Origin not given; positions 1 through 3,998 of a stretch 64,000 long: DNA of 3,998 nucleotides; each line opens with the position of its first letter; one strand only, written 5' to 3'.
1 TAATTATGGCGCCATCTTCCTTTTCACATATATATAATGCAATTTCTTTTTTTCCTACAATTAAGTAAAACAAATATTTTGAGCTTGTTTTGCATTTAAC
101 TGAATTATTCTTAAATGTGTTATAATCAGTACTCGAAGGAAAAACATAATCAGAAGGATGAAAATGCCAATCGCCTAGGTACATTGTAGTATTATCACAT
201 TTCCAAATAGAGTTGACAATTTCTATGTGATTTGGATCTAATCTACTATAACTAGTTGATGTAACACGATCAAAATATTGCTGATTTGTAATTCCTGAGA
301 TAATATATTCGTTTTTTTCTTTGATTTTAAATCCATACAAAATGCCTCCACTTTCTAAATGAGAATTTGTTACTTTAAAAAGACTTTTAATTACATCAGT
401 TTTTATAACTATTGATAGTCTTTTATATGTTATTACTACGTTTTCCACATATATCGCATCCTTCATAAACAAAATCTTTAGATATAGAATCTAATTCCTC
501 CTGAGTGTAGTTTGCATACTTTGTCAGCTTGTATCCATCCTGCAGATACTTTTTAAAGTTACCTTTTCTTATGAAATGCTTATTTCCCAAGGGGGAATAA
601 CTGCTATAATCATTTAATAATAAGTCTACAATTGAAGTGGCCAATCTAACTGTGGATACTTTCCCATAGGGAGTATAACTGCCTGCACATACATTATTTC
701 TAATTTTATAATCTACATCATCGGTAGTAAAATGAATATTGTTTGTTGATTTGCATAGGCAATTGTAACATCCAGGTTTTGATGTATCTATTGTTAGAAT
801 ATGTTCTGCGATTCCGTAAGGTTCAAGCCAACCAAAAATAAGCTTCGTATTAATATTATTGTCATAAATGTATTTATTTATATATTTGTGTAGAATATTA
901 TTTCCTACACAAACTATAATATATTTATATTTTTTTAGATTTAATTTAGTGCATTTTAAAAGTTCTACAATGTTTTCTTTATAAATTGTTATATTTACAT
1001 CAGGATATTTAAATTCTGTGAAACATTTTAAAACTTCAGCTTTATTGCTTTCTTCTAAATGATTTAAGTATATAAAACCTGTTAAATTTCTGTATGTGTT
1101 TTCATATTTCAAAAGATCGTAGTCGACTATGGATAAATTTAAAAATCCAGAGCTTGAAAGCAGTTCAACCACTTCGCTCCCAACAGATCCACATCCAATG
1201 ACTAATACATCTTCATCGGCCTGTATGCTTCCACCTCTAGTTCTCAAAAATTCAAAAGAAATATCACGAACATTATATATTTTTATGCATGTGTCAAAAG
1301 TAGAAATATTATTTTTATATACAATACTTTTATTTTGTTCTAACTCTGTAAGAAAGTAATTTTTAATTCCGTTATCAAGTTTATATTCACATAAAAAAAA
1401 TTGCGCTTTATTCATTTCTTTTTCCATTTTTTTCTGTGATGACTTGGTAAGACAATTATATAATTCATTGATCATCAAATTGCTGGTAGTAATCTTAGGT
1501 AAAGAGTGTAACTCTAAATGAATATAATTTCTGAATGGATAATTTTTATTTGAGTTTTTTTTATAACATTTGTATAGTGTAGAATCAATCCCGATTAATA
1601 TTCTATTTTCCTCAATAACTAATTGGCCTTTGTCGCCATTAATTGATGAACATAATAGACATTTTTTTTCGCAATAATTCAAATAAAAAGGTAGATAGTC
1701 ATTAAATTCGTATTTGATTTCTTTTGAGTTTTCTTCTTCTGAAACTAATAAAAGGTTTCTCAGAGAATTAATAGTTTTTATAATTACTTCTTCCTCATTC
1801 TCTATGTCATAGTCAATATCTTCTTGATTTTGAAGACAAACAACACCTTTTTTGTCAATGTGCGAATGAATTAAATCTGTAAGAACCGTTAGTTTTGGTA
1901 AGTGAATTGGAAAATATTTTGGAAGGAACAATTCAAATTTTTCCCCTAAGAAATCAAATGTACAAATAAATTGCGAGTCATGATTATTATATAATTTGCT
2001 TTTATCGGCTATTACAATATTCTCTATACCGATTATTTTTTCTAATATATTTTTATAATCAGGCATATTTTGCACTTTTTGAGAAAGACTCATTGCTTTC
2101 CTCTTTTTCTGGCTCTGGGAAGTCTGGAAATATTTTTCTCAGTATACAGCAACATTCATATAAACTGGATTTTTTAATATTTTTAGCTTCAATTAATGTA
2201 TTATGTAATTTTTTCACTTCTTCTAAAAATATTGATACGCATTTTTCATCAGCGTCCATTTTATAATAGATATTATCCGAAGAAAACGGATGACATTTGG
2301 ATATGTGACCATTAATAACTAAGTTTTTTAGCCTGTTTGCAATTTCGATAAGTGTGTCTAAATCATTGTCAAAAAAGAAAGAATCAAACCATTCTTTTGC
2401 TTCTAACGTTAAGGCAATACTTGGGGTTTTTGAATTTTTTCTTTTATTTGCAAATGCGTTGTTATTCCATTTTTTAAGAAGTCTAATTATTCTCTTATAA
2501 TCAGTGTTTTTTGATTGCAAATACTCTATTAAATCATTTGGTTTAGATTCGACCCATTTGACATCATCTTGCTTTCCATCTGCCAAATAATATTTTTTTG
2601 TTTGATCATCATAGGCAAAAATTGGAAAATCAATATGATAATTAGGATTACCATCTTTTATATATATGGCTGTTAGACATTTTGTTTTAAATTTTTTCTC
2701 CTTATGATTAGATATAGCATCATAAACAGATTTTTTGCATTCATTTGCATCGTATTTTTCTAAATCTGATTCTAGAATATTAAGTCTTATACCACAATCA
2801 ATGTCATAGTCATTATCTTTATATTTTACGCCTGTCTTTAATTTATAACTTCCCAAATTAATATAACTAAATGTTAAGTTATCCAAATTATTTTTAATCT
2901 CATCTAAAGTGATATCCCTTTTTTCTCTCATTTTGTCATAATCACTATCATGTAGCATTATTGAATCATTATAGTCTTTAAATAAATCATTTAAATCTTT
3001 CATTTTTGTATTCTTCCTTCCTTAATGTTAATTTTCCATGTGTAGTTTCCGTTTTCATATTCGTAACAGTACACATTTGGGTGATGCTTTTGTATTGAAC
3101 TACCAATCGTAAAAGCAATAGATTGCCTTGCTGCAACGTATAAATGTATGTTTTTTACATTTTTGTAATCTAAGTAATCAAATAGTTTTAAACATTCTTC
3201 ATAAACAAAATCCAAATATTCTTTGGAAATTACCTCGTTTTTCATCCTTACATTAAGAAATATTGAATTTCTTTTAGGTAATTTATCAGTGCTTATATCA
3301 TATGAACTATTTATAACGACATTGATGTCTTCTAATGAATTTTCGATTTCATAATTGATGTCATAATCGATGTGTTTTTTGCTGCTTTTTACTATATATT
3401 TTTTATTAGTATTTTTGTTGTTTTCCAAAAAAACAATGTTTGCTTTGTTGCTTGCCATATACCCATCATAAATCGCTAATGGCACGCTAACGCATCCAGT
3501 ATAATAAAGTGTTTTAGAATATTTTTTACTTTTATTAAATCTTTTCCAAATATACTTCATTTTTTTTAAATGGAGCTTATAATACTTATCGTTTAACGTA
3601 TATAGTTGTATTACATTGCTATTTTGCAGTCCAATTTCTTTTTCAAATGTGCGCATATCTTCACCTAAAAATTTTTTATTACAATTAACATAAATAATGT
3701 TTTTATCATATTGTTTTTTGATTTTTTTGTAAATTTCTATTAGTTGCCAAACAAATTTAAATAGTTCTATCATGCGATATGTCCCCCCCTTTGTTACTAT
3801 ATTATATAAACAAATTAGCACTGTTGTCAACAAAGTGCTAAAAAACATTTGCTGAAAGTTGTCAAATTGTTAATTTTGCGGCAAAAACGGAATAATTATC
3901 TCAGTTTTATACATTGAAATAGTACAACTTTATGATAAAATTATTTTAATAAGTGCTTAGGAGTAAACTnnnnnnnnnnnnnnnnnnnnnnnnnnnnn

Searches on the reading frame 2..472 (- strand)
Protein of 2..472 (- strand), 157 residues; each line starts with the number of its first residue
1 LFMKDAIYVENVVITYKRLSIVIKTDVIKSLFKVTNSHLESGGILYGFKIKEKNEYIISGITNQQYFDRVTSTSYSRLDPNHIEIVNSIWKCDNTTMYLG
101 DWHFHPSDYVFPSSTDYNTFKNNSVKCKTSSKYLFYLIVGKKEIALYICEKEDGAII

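Call 75: search_protein_families(library=pfam, proteins=[window:2-472:-], max_evalue=0.01)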
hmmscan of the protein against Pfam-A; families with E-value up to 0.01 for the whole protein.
window:2-472:- (157 aa): 1 family
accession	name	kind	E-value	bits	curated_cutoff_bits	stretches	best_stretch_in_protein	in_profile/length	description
PF14464.11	Prok-JAB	-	3.5e-06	27.3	25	1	37-141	16-103/114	Prokaryotic homologs of the JAB domain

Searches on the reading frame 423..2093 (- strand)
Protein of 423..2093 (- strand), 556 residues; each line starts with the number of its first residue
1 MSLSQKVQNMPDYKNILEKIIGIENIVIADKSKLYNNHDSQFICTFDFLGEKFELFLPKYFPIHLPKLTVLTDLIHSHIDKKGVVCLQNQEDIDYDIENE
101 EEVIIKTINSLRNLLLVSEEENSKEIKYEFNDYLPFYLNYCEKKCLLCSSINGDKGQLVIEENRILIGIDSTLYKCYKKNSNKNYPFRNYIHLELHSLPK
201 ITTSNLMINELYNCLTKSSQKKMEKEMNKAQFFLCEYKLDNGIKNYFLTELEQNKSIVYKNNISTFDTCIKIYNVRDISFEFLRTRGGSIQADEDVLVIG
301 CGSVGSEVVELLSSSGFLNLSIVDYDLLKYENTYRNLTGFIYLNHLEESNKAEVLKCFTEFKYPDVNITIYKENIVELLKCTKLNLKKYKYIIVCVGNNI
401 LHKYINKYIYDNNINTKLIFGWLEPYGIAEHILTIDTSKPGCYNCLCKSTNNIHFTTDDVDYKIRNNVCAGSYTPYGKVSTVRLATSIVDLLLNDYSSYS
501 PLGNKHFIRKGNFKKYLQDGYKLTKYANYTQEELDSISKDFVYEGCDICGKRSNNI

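Call 7: search_protein_families(library=padloc, proteins=[window:423-2093:-], max_evalue=0.01)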
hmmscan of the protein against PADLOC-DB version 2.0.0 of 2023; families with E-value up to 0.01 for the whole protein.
window:423-2093:- (556 aa): 28 families (the best 25 are shown)
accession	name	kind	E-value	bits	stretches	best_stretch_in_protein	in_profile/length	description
PDLC00837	E1-E2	-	1.3e-68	230.3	1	33-553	28-592/593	E1-E2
PDLC00834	E1-E2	-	2e-55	186.4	1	6-554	4-561/564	E1-E2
PDLC00831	E1-E2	-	2e-44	150.4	1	204-551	222-577/578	E1-E2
PDLC00850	E1-E2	-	2.7e-43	146.3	2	264-524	283-542/566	E1-E2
PDLC00836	E1-E2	-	8.3e-37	125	2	293-490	341-537/602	E1-E2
PDLC00843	E1-E2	-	1.8e-36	123.8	1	223-550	243-574/575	E1-E2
PDLC00845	E1-E2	-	2.7e-34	116.6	2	268-498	275-508/571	E1-E2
PDLC00846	E1-E2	-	6.4e-34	115.5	2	256-551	280-578/587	E1-E2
PDLC00849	E1-E2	-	1.5e-32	111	1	55-516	61-558/582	E1-E2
PDLC00830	E1-E2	-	1.8e-32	110.4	1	13-553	7-550/551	E1-E2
PDLC00856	E1-E2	-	2.1e-31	107.1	2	293-538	322-561/573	E1-E2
PDLC00825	E1-E2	-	3.3e-28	96.9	1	59-486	48-508/568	E1-E2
PDLC00838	E1-E2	-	2e-25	87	1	278-551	304-578/736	E1-E2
PDLC00853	E1-E2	-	1.3e-24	85.1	1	68-490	64-503/546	E1-E2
PDLC00842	E1-E2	-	4.6e-17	59.9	1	294-483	306-496/549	E1-E2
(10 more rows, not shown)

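Call 75: search_protein_families(library=pfam, proteins=[window:423-2093:-], max_evalue=0.01)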
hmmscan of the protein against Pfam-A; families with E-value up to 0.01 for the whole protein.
window:423-2093:- (556 aa): 5 families
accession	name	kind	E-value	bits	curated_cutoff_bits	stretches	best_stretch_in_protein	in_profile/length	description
PF00899.27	ThiF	-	2.9e-18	66.3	28.1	1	293-495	20-205/238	ThiF family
PF00179.31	UQ_con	-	8.6e-05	22.6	27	1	52-91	48-87/140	Ubiquitin-conjugating enzyme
PF03435.24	Sacchrp_dh_NADP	-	0.00094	20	25.1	1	296-335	1-41/129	Saccharopine dehydrogenase NADP binding domain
PF14461.11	Prok-E2_B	-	0.0012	19.3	25.4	1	53-133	41-125/135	Prokaryotic E2 family B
PF02254.24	TrkA_N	-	0.0063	17.3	23.8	0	296-344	1-48/116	TrkA-N domain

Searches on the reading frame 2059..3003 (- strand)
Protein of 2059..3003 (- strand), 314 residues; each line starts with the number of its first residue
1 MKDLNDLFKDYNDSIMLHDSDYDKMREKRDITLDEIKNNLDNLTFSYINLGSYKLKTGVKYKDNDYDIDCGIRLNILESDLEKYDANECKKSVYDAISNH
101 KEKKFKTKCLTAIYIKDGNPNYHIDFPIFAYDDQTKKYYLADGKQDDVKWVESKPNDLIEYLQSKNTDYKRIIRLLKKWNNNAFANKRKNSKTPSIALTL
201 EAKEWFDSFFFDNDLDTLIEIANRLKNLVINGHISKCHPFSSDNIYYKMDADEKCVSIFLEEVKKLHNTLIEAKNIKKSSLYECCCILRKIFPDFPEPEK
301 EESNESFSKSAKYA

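Call 7: search_protein_families(library=padloc, proteins=[window:2059-3003:-], max_evalue=0.01)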
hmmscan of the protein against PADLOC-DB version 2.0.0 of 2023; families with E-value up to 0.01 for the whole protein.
window:2059-3003:- (314 aa): 19 families
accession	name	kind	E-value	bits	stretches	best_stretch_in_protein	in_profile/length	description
PDLC00795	Cyclase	-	2.6e-61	205.6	1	1-310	1-331/340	oligonucleotide-cyclase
PDLC00774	Cyclase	-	7.6e-37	125.2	1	1-310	1-300/316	oligonucleotide-cyclase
PDLC00824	Cyclase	-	2.2e-23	80.8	1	15-305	22-321/466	oligonucleotide-cyclase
PDLC00783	Cyclase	-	1.6e-20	71.4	1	2-270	2-284/349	oligonucleotide-cyclase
PDLC00778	Cyclase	-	3e-15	54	1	8-227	8-239/455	oligonucleotide-cyclase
PDLC00823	Cyclase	-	4.1e-12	44.3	1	7-182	8-177/285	oligonucleotide-cyclase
PDLC00799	Cyclase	-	1.1e-09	35.5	1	6-165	7-172/449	oligonucleotide-cyclase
PDLC00768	Cyclase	-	4.8e-09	33.5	1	147-293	203-342/380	oligonucleotide-cyclase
PDLC00776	Cyclase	-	3.3e-06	24.7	1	3-180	4-176/287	oligonucleotide-cyclase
PDLC00808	Cyclase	-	1.4e-05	22.6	1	15-195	18-205/325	oligonucleotide-cyclase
PDLC00769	Cyclase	-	2.4e-05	21.9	1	14-183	13-179/261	oligonucleotide-cyclase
PDLC00818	Cyclase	-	4.1e-05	21.3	1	144-183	151-193/322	oligonucleotide-cyclase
PDLC00775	Cyclase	-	7.4e-05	20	1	148-292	210-350/389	oligonucleotide-cyclase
PDLC00809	Cyclase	-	0.00014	19.6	1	1-186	1-188/295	oligonucleotide-cyclase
PDLC00810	Cyclase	-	0.00049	17.7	1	1-184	1-186/335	oligonucleotide-cyclase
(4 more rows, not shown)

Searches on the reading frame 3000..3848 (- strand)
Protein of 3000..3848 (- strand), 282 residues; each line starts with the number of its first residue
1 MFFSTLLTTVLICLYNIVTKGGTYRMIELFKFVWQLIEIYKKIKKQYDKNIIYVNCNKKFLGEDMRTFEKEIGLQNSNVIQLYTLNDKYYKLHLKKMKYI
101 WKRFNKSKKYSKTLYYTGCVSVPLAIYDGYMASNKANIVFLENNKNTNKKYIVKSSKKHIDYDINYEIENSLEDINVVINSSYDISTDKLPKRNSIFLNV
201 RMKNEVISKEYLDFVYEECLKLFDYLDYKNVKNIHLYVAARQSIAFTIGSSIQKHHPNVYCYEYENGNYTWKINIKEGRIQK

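Call 7: search_protein_families(library=padloc, proteins=[window:3000-3848:-], max_evalue=0.01)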
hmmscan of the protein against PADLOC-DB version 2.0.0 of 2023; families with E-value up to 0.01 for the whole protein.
window:3000-3848:- (282 aa): 14 families
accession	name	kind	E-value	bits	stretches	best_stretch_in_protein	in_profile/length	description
PDLC00689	Effector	-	1.5e-16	58.4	1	111-273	172-346/360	2TM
PDLC00663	Effector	-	3.9e-15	54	1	83-280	103-313/317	1TM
PDLC02001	SAVED2--SAVED_TM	-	4.2e-14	50.5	1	98-276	152-341/353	-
PDLC00707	Effector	-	1.9e-13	48.3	1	100-276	165-353/370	2TM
PDLC00754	Effector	-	3.1e-10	37.1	1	110-265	81-252/598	Peptidase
PDLC02003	SAVED2--SAVED_TM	-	4.9e-09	34.1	1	84-276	135-339/348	-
PDLC00749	Effector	-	9.7e-07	26.1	1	121-276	226-394/395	Endonuclease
PDLC02000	Effector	-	1.5e-06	25.3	1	219-277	455-514/524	SAVED1--SAVED_HNH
PDLC00738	Effector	-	1.8e-06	24.9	1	220-277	461-519/529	Endonuclease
PDLC01998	SAVED1--SAVED_HNH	-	7.5e-06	23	1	199-272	409-484/506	-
PDLC00751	Effector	-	1.9e-05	21.9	1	167-275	400-511/530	Endonuclease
PDLC00742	Effector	-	4e-05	20.5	1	229-276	460-511/527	Endonuclease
PDLC01996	SAVED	-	0.0015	16.7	0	226-265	89-128/145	-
PDLC00743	Effector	-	0.0015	15.7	1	180-271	277-380/384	Endonuclease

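Call 70: search_protein_families(library=padloc, alignment_id=A3, max_evalue=1e-10)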
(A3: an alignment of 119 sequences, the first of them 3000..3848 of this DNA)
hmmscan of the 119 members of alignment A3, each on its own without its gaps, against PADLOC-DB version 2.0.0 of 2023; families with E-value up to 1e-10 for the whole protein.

A. member 1, window:3000-3848:- (282 aa): 4 families
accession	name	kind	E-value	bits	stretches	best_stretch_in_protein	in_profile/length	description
PDLC00689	Effector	-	1.5e-16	58.4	1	111-273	172-346/360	2TM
PDLC00663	Effector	-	3.9e-15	54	1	83-280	103-313/317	1TM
PDLC02001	SAVED2--SAVED_TM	-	4.2e-14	50.5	1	98-276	152-341/353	-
PDLC00707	Effector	-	1.9e-13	48.3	1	100-276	165-353/370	2TM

B. families by the number of members that match (of 119 scanned): 371 families (the first 25 are shown)
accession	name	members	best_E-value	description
PDLC04134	mad2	5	2.9e-56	mads_2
PDLC03330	MTase_II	4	1.9e-134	Type II methyltransferase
PDLC03272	MTase_II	4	2.7e-106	Type II methyltransferase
PDLC03378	MTase_II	4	4.1e-106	Type II methyltransferase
PDLC00033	DruM2|DruM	4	4.1e-86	DNA cytosine methylase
PDLC03234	MTase_II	4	4.2e-83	Type II methyltransferase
PDLC00026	DruM2|DruM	4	1.3e-80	DNA cytosine methylase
PDLC02650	DrmMII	4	2.1e-78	DrmMII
PDLC03326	MTase_II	4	8e-78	Type II methyltransferase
PDLC03237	MTase_II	4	2.2e-69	Type II methyltransferase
PDLC03307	MTase_II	4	5.8e-65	Type II methyltransferase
PDLC00027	DruM2|DruM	4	1.4e-62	DNA cytosine methylase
PDLC00031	DruM2|DruM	4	1.3e-58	DNA cytosine methylase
PDLC03021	MTase_I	4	1.3e-58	Type I methyltransferase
PDLC03361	MTase_II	4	2.7e-56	Type II methyltransferase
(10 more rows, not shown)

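Call 75: search_protein_families(library=pfam, proteins=[window:3000-3848:-], max_evalue=0.01)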
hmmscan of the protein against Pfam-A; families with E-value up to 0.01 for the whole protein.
window:3000-3848:- (282 aa): 1 family
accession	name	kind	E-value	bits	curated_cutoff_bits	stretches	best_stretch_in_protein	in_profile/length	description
PF18145.6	SAVED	-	6.1e-19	68.9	26.2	1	106-275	10-190/190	SMODS-associated and fused to various effectors sensor domain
